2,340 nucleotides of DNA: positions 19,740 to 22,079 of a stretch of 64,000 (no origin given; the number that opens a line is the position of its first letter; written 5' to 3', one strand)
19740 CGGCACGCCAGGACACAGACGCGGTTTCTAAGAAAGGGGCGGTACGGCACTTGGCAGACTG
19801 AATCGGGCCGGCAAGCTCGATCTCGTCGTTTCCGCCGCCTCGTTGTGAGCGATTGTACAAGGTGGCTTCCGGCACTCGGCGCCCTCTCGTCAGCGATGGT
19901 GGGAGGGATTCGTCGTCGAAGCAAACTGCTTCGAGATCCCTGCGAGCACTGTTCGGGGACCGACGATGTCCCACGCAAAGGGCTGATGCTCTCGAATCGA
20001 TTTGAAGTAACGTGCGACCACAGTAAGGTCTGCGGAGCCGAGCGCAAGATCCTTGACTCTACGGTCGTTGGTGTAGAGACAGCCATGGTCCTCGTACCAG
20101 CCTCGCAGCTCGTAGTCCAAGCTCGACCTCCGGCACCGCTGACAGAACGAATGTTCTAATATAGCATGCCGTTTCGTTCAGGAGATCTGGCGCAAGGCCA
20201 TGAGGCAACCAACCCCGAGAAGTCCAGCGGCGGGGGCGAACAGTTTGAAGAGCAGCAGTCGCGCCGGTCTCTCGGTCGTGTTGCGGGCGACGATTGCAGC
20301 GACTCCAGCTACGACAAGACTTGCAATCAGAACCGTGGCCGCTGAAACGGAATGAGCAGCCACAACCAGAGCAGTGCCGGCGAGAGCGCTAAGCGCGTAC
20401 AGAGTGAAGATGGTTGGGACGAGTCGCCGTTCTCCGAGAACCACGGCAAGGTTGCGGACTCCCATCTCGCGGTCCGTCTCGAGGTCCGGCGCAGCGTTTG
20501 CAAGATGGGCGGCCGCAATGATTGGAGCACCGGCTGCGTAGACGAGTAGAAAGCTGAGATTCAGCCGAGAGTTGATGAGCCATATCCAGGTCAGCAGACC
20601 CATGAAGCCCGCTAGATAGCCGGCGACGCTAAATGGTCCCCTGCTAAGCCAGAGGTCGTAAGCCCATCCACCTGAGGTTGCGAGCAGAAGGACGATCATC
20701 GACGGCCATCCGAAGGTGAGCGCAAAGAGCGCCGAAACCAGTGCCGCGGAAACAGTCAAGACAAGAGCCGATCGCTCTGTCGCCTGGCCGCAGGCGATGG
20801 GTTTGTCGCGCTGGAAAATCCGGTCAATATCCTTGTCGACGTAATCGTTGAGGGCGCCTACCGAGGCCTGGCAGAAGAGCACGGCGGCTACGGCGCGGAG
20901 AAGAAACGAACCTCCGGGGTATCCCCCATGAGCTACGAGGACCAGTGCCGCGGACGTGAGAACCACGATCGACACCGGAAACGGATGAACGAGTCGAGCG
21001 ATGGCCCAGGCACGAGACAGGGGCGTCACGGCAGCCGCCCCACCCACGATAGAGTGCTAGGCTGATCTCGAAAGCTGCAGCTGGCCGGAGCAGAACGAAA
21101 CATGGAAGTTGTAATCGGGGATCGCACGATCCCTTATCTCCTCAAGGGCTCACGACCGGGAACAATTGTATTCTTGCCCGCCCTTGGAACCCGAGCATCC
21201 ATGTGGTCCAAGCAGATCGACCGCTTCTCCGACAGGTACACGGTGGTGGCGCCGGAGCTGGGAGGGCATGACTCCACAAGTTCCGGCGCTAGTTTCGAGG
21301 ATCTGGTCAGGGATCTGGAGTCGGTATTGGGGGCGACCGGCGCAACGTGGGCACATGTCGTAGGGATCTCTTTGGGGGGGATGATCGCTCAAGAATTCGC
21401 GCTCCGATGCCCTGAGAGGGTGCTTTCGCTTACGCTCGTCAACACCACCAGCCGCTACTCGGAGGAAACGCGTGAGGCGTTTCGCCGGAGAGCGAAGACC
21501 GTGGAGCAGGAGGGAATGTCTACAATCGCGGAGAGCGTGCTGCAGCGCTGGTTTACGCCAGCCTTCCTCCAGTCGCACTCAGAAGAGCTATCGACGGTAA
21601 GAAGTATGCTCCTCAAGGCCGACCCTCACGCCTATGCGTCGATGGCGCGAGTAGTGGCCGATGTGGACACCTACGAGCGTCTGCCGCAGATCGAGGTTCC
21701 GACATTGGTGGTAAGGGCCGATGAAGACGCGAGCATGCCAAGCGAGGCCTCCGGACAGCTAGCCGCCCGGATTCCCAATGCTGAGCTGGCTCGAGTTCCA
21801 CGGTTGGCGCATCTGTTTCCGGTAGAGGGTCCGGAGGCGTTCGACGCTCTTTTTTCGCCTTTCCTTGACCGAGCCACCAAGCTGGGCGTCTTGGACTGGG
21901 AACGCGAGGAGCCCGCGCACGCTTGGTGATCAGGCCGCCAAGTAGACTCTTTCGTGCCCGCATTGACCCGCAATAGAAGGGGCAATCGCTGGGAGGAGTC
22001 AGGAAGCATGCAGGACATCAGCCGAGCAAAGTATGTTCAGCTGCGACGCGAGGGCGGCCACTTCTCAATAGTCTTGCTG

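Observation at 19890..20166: Unannotated 76-aa gene with a perfect SOS box over its transcription start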

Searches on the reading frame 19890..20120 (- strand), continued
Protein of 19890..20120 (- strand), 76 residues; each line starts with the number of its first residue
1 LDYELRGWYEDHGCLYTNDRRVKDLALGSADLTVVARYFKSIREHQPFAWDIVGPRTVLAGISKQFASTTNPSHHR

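Call 82: list_cluster_members(proteins=[P0001, P0002, P0012, P0016, P0022, P0027, P0030, P0005])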
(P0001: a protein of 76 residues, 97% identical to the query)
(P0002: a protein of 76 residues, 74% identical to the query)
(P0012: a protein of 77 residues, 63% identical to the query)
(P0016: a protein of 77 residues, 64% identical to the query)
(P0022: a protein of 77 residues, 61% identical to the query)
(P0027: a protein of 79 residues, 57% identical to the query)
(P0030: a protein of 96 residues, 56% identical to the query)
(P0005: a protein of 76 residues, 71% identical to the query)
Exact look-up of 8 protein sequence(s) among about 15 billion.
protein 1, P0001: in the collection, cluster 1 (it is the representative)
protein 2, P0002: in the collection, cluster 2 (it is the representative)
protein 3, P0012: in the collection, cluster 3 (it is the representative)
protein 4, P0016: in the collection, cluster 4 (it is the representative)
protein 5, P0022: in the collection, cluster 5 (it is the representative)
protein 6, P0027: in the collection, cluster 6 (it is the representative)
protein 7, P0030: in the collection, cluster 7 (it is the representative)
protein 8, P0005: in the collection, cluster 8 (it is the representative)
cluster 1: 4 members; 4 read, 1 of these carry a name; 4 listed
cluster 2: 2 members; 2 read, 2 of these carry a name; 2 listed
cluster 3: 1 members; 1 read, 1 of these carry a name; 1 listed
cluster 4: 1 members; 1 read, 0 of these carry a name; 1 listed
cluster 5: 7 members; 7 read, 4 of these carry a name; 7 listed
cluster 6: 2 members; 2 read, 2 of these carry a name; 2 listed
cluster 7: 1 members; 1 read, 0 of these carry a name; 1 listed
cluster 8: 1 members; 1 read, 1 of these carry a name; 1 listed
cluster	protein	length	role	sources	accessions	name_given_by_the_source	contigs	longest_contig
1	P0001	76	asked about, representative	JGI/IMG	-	hypothetical protein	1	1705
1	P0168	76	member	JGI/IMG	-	-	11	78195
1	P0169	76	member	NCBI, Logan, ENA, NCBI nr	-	-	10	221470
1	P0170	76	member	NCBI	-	-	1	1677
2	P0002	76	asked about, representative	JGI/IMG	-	hypothetical protein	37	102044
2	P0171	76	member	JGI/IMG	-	hypothetical protein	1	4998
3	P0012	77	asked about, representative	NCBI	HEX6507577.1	MAG TPA: hypothetical protein VF221_08095 [Chloroflexota bacterium]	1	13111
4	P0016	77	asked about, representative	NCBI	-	-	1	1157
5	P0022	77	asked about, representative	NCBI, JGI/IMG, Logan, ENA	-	hypothetical protein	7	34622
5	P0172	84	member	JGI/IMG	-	hypothetical protein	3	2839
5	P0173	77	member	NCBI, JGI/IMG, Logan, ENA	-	hypothetical protein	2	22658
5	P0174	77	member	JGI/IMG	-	hypothetical protein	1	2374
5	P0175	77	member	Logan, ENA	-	-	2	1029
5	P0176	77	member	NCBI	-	-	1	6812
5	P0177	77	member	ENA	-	-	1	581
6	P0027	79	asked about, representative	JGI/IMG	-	hypothetical protein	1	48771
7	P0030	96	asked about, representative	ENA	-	-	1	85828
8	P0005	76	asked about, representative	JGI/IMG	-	hypothetical protein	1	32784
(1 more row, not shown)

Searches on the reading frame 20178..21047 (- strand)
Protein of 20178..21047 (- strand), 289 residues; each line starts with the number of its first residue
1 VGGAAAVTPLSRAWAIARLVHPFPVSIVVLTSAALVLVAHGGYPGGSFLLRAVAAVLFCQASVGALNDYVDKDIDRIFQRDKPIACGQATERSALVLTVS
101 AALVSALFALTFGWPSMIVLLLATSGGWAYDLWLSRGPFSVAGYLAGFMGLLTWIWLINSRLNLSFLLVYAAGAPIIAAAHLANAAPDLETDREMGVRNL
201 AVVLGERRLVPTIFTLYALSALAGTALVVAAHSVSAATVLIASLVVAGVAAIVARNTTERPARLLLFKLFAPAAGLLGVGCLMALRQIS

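Call 6: search_protein_families(library=pfam, proteins=[window:20178-21047:-], max_evalue=0.01)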
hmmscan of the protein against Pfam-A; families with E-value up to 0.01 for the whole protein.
window:20178-21047:- (289 aa): 1 family
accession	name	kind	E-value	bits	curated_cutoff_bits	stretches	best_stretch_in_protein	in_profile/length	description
PF01040.23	UbiA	-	2.1e-30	106.3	34.2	1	29-267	2-246/250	UbiA prenyltransferase family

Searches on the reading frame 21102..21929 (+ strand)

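Call 6: search_protein_families(library=pfam, proteins=[window:21102-21929:+], max_evalue=0.01)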
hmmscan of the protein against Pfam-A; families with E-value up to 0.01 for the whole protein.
window:21102-21929:+ (275 aa): 6 families
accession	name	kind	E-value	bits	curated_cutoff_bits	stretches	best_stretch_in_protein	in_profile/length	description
PF00561.26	Abhydrolase_1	-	8.4e-24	85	25.8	1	21-244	2-245/245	alpha/beta hydrolase fold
PF12697.13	Abhydrolase_6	-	1.5e-19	71.9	26.3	1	22-247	1-214/217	Alpha/beta hydrolase family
PF12146.15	Hydrolase_4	-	5.6e-11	42.6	27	1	63-239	53-234/239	Serine aminopeptidase, S33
PF03096.20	Ndr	-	6.9e-08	32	23.3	1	63-175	80-194/283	Ndr family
PF06821.19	Ser_hydrolase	-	0.00019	21.9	22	0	159-243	75-159/172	Serine hydrolase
PF00975.26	Thioesterase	-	0.0052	17.5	26.4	1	34-241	15-211/226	Thioesterase domain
